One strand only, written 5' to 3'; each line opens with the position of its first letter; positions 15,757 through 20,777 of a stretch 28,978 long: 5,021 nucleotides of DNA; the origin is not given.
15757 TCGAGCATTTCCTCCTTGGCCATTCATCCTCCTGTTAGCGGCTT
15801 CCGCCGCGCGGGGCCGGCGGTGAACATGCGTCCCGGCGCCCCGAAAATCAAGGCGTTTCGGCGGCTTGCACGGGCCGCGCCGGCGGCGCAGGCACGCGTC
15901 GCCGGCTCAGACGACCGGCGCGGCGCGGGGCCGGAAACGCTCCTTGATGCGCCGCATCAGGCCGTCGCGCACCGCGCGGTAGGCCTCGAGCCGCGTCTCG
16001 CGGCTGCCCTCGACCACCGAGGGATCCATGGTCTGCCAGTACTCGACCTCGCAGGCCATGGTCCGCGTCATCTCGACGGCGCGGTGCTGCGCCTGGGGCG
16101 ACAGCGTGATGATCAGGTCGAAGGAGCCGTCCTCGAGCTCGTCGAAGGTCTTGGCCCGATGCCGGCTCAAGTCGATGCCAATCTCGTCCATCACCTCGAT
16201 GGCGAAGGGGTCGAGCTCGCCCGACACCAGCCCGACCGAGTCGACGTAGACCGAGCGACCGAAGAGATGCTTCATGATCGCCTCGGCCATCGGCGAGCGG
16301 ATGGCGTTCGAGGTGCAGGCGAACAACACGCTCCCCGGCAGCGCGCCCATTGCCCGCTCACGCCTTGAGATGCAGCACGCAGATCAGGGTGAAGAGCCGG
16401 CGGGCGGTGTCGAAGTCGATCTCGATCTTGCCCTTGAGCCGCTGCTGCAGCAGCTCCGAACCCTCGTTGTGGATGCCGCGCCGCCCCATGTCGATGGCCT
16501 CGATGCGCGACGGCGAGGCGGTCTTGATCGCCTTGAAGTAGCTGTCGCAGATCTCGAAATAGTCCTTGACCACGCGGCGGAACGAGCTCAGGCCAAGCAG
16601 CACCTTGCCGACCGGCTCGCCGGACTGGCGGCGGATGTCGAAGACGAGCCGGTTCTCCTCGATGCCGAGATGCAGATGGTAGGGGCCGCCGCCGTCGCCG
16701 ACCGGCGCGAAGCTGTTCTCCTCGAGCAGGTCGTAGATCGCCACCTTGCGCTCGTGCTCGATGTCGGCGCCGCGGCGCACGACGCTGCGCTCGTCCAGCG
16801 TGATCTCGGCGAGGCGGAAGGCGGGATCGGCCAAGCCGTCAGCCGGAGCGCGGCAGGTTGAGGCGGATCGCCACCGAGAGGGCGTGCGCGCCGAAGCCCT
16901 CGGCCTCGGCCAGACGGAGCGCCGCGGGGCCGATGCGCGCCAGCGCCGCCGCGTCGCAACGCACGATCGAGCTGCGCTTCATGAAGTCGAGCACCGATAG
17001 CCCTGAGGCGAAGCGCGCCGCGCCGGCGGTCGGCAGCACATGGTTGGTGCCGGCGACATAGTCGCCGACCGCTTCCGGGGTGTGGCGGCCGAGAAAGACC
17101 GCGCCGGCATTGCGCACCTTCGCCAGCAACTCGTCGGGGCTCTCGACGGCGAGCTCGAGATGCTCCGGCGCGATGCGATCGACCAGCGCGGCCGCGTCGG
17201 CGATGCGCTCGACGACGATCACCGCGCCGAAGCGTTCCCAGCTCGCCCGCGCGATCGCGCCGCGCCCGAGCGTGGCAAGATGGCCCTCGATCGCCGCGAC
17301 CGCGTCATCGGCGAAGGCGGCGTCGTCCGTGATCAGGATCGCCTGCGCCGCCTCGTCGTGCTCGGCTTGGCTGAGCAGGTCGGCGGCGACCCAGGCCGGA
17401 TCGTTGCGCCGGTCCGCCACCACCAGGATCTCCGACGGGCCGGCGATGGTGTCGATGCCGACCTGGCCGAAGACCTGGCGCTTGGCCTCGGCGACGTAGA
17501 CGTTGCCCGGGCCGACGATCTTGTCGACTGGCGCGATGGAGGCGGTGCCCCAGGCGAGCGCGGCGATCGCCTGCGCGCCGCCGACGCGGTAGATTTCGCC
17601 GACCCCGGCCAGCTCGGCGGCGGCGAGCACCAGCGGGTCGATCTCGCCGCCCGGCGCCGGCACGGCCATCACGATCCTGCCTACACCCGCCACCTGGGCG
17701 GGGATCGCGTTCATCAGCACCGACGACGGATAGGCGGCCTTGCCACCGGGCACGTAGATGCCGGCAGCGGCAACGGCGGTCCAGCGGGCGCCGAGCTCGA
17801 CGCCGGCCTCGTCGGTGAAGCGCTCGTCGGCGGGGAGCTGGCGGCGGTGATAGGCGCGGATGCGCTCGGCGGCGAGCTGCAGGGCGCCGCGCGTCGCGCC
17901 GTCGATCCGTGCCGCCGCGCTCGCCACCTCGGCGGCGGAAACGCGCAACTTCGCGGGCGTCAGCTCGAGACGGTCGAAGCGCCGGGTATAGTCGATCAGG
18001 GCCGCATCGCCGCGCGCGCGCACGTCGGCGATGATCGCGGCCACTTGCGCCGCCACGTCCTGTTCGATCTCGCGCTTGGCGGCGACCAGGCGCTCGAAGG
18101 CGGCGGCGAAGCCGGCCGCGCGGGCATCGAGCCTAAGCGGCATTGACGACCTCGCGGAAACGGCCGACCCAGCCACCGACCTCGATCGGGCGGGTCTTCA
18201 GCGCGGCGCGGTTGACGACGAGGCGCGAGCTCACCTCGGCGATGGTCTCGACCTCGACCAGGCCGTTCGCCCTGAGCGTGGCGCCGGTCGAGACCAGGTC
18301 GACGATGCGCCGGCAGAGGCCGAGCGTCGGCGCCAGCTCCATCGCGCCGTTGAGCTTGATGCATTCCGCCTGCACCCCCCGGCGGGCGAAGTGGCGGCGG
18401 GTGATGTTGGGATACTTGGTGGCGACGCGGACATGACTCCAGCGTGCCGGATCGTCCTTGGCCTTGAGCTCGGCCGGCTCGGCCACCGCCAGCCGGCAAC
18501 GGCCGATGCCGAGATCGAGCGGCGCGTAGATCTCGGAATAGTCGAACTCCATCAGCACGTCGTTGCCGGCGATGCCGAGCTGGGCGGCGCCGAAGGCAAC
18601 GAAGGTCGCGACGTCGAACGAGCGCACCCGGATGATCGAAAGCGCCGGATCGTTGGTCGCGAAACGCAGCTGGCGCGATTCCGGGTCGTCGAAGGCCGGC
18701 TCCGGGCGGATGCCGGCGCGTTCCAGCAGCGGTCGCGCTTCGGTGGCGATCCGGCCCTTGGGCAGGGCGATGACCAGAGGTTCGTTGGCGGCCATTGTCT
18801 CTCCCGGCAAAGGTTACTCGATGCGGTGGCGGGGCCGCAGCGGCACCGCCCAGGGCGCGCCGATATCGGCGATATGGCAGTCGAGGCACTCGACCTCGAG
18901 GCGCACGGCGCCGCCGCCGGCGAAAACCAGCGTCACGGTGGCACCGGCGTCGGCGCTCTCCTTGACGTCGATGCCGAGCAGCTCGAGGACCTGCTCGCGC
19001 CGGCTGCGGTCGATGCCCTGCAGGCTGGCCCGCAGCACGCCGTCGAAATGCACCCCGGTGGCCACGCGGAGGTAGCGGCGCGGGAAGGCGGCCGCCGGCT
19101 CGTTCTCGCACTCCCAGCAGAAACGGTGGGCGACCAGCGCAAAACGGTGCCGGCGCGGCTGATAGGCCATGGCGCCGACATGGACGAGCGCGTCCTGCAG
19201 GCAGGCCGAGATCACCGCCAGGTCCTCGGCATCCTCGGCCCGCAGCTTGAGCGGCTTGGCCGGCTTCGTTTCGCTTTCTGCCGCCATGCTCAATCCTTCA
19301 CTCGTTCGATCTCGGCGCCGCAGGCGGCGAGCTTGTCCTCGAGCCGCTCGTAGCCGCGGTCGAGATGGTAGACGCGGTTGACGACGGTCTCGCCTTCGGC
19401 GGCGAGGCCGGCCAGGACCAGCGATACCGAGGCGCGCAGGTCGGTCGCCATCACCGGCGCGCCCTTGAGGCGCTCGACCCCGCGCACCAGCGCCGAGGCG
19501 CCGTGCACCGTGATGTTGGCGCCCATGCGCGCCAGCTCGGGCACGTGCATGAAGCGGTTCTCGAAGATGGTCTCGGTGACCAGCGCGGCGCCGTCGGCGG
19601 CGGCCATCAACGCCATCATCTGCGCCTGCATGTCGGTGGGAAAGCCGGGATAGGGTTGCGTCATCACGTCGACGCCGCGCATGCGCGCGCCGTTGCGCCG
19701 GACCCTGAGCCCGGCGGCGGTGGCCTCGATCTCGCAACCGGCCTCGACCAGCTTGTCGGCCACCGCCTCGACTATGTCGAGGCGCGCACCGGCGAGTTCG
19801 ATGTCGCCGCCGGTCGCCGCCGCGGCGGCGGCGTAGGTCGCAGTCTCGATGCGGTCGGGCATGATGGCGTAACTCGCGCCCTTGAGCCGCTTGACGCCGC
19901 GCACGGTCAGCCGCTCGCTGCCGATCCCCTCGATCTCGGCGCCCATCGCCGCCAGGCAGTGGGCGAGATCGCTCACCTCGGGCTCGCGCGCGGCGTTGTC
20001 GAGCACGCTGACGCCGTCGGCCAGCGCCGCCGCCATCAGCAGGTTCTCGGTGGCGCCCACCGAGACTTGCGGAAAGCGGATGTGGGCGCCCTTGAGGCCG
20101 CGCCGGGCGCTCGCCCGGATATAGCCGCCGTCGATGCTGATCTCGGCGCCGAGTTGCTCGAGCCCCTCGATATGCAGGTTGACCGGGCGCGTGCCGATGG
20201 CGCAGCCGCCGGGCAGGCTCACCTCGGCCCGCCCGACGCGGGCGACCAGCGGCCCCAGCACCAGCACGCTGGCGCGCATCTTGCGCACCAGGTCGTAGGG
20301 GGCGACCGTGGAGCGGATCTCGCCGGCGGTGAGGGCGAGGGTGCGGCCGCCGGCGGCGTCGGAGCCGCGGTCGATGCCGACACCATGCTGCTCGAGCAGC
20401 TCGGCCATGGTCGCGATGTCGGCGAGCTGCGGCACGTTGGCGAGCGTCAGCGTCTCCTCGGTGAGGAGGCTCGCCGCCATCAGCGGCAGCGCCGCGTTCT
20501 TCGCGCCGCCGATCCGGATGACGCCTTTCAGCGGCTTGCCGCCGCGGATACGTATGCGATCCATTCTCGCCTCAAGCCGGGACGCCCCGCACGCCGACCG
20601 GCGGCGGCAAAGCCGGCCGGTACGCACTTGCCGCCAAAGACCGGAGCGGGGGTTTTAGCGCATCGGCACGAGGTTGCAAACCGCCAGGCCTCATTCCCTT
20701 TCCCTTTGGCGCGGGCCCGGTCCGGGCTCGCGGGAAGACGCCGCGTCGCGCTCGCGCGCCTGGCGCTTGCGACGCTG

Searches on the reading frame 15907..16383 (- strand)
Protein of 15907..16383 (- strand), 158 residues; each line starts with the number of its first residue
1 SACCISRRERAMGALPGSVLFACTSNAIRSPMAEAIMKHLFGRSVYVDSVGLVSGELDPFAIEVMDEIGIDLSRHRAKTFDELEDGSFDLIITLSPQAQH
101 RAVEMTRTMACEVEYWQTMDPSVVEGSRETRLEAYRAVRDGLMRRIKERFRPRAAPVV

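Call 12: search_protein_families(library=pfam, proteins=[window:15907-16383:-], max_evalue=0.001)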
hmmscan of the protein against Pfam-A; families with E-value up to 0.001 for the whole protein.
window:15907-16383:- (158 aa): 1 family
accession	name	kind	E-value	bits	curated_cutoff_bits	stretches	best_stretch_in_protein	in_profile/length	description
PF01451.26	LMWPc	-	9.8e-18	65.2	23.2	1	19-147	1-141/144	Low molecular weight phosphotyrosine protein phosphatase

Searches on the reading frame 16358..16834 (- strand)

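Call 12: search_protein_families(library=pfam, proteins=[window:16358-16834:-], max_evalue=0.001)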
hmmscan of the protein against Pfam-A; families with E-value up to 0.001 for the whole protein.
window:16358-16834:- (158 aa): 1 family
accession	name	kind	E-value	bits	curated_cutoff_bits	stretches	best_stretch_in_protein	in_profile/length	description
PF06793.17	UPF0262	-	4.5e-73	244.8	25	1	7-157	3-153/153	Uncharacterised protein family (UPF0262)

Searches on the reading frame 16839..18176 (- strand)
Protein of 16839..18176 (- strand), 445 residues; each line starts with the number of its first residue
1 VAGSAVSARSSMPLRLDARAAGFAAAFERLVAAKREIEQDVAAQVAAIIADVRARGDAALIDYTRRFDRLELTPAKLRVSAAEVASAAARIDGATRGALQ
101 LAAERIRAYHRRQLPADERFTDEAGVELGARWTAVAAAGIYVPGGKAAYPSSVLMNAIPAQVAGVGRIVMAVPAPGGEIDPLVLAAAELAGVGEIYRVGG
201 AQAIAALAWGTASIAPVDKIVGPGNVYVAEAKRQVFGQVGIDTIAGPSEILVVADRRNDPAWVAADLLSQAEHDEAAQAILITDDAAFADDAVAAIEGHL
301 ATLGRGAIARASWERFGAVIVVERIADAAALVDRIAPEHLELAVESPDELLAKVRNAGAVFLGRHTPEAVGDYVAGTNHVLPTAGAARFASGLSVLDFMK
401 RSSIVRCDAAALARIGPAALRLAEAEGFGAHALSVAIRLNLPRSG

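Call 12: search_protein_families(library=pfam, proteins=[window:16839-18176:-], max_evalue=0.001)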
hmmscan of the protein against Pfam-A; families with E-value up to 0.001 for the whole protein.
window:16839-18176:- (445 aa): 1 family
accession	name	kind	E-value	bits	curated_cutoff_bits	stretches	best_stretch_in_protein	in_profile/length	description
PF00815.25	Histidinol_dh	-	9.4e-166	552.3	27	1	36-439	6-411/411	Histidinol dehydrogenase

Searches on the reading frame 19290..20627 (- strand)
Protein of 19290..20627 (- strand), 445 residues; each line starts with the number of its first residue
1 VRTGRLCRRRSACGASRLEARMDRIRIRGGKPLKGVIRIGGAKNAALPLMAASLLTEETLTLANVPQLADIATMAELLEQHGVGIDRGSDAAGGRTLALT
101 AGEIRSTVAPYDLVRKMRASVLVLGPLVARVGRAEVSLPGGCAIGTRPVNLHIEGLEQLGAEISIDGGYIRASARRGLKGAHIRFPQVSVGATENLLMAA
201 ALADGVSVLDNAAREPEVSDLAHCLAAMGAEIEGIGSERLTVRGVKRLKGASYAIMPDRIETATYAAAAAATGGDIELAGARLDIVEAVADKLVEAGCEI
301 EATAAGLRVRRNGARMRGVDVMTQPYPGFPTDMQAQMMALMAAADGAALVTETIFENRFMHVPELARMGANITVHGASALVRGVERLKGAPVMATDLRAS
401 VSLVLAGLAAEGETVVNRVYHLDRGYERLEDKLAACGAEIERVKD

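Call 12: search_protein_families(library=pfam, proteins=[window:19290-20627:-], max_evalue=0.001)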
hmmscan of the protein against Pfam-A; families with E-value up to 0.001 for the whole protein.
window:19290-20627:- (445 aa): 1 family
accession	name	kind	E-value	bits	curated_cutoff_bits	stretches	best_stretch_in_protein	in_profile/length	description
PF00275.25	EPSP_synthase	-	2.6e-110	369.4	22.8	1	28-433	2-417/417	EPSP synthase (3-phosphoshikimate 1-carboxyvinyltransferase)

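Call 18: find_encoding_contigs(protein=window:19290-20564:-, flank=10000, max_places=6)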
Protein window:19290-20564:- (424 aa): 3 contigs read that carry it; 3 places shown.
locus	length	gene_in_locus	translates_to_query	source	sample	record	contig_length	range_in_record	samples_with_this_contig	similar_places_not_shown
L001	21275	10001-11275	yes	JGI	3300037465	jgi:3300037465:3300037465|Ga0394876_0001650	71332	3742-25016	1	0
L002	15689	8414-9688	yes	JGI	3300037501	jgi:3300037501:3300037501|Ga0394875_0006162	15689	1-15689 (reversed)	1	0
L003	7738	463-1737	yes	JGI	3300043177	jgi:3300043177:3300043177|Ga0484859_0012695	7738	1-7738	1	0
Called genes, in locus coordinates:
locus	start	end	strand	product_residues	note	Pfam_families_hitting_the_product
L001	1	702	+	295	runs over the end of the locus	PF00378:ECH_1, PF16113:ECH_2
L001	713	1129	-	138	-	PF20789:4HBT_3C (weak), PF13622:4HBT_3, PF03061:4HBT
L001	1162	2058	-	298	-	PF00561:Abhydrolase_1, PF12697:Abhydrolase_6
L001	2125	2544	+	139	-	PF01894:YjbQ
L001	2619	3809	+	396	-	PF02771:Acyl-CoA_dh_N, PF02770:Acyl-CoA_dh_M, PF00441:Acyl-CoA_dh_1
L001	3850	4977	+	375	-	PF02771:Acyl-CoA_dh_N, PF02770:Acyl-CoA_dh_M, PF00441:Acyl-CoA_dh_1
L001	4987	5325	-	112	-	PF07750:GcrA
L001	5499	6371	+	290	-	PF05721:PhyH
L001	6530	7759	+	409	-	PF00989:PAS (weak), PF08448:PAS_4, PF00512:HisKA, PF02518:HATPase_c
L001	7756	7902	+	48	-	-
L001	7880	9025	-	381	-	-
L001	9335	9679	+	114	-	-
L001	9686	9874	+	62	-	-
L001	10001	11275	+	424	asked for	PF00275:EPSP_synthase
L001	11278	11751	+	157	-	PF11164:DUF2948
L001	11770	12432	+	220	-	PF01634:HisG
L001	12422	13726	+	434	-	PF00815:Histidinol_dh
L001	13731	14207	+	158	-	PF06793:UPF0262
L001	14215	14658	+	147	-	PF01451:LMWPc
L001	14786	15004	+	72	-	PF01176:eIF-1a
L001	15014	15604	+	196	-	PF02545:Maf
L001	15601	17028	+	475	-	PF10150:RNase_E_G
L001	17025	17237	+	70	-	PF03884:YacG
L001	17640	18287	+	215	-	-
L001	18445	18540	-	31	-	-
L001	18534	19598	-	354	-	PF01180:DHO_dh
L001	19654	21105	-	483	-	PF13378:MR_MLE_C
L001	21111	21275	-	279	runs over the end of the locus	PF01261:AP_endonuc_2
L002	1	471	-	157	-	?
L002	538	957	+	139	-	PF01894:YjbQ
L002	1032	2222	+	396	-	PF02771:Acyl-CoA_dh_N, PF02770:Acyl-CoA_dh_M, PF00441:Acyl-CoA_dh_1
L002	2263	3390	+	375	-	PF02771:Acyl-CoA_dh_N, PF02770:Acyl-CoA_dh_M, PF00441:Acyl-CoA_dh_1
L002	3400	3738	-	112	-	PF07750:GcrA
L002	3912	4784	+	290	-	PF05721:PhyH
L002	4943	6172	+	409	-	PF00989:PAS (weak), PF08448:PAS_4, PF00512:HisKA, PF02518:HATPase_c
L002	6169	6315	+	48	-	-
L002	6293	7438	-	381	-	-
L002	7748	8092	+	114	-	-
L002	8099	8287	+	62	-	-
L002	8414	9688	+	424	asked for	PF00275:EPSP_synthase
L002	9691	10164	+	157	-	PF11164:DUF2948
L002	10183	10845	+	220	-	PF01634:HisG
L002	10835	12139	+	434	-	PF00815:Histidinol_dh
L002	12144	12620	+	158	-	PF06793:UPF0262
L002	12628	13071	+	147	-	PF01451:LMWPc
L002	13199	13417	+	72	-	PF01176:eIF-1a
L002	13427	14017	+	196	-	PF02545:Maf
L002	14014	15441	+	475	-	PF10150:RNase_E_G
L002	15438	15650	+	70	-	PF03884:YacG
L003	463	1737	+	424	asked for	PF00275:EPSP_synthase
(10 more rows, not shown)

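Call 57: find_related_loci(query=window:19290-20564:-, collection=metagenome_contigs, flank=6000)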
Query window:19290-20564:- (424 aa) in metagenome_contigs; peptide patterns used: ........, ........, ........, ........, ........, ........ (x = any residue, [..] = any of these).
600 stretches matched a pattern (row limit reached: there are more); 595 encode a relative of the query (tblastn E <= 1e-3); the best 80 are kept; 80 distinct loci.
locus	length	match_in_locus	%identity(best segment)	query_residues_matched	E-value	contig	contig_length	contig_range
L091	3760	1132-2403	72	1-424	0e+0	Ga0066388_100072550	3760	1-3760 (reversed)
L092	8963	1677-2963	70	1-424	0e+0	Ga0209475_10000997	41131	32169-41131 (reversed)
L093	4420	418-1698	71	1-424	0e+0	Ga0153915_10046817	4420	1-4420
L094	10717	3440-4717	72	1-422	0e+0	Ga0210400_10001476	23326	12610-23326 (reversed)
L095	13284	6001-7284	68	1-424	0e+0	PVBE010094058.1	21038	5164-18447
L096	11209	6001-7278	67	1-423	0e+0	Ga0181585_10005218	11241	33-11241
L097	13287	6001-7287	68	1-424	0e+0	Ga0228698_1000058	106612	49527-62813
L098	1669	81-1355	70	1-423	0e+0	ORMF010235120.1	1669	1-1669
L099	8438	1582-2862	70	1-423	0e+0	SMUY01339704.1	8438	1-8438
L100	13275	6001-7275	70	1-424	0e+0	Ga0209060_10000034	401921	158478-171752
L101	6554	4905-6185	69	1-423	0e+0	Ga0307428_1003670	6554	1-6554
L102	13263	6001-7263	70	1-423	0e+0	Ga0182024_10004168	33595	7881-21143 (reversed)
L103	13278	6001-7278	71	1-424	0e+0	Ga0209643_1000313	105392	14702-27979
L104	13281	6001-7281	66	1-423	0e+0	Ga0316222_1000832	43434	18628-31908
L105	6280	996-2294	68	1-422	0e+0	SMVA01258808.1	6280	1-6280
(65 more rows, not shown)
